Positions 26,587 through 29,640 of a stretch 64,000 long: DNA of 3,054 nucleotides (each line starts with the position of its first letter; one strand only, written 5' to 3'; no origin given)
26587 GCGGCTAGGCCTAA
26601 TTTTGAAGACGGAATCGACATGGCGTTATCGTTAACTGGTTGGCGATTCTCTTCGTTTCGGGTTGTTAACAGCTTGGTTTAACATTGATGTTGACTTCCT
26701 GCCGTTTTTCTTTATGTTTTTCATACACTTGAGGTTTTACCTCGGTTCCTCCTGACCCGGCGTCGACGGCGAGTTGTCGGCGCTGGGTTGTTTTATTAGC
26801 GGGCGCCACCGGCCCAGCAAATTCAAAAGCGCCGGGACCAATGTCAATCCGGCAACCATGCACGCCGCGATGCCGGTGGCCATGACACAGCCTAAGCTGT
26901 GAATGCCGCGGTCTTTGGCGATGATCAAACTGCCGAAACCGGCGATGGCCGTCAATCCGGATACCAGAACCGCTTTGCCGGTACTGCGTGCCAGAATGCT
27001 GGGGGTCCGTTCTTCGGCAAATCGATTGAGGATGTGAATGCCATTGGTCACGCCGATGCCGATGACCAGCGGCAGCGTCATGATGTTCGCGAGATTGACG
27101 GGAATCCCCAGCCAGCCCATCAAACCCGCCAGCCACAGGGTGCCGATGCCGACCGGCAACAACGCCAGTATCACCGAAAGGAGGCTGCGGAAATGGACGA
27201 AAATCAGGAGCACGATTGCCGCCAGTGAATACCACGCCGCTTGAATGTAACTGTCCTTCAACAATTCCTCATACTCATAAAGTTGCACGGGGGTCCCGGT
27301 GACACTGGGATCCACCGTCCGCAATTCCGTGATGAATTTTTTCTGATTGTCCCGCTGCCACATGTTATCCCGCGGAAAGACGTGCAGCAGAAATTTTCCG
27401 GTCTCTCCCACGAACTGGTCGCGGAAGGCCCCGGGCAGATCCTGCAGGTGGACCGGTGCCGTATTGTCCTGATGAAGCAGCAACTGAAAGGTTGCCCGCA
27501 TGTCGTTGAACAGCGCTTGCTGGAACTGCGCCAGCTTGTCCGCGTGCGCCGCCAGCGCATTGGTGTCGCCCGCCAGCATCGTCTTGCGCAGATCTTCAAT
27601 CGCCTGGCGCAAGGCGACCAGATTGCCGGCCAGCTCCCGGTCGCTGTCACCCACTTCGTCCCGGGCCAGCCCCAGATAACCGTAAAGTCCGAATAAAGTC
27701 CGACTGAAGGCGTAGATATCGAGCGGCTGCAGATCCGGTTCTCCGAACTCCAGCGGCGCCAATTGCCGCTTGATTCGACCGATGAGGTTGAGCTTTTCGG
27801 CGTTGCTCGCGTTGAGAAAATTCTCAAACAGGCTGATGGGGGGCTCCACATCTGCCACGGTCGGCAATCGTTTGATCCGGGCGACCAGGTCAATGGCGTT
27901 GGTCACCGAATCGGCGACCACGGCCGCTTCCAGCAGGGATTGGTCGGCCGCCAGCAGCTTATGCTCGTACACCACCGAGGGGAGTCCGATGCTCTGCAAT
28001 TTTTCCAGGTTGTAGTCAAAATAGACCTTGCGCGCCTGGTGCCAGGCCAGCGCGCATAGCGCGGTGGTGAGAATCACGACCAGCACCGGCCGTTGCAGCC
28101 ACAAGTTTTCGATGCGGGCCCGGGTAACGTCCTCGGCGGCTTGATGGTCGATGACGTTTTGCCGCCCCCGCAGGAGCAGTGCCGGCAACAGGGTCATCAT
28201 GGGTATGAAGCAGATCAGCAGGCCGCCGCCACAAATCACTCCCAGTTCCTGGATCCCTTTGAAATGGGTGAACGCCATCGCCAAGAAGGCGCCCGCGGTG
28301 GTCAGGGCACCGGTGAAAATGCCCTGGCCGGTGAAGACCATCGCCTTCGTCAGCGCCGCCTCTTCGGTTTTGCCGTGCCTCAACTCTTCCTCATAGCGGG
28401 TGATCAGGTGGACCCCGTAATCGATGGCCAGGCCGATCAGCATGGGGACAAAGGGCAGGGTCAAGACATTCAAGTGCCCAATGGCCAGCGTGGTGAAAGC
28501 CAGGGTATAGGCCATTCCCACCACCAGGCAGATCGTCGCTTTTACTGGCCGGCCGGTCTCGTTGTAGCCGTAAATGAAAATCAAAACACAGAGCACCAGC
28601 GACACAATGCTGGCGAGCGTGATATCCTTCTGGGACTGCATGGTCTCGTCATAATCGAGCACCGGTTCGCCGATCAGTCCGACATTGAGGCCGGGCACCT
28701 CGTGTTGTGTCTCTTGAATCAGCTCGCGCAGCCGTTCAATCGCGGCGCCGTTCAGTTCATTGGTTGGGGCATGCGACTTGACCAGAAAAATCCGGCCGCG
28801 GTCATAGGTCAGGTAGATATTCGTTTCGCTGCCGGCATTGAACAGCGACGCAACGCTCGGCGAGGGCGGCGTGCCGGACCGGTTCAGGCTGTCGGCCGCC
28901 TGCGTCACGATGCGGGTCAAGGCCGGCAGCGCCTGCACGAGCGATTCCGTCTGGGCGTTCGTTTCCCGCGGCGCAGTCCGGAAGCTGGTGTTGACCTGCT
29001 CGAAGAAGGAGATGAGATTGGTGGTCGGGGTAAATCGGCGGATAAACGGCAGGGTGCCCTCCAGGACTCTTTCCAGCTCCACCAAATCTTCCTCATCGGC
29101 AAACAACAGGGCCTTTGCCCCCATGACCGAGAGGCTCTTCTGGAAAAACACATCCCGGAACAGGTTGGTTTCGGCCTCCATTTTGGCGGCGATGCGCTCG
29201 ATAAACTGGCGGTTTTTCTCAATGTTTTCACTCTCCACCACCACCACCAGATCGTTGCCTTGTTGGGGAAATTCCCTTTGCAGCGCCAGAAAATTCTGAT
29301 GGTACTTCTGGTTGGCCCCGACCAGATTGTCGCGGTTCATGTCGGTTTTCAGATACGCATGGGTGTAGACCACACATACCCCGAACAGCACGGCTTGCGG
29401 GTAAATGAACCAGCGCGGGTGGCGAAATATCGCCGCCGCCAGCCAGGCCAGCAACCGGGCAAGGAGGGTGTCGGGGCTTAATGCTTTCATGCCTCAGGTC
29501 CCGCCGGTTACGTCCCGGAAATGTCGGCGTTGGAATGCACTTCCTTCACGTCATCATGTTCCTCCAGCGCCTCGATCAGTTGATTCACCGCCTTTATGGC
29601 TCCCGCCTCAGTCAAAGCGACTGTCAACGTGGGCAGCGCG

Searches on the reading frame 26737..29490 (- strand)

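Call 77: search_protein_families(library=pfam, proteins=[window:26737-29490:-], max_evalue=0.00001)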
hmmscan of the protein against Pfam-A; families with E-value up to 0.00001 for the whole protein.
window:26737-29490:- (917 aa): 2 families
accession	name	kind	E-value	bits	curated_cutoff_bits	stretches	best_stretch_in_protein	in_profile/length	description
PF03176.21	MMPL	-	8.6e-50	170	20.5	2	175-468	44-323/333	MMPL family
PF12349.14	Sterol-sensing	-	8e-06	26.2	22.3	0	318-439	10-133/153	Sterol-sensing domain of SREBP cleavage-activation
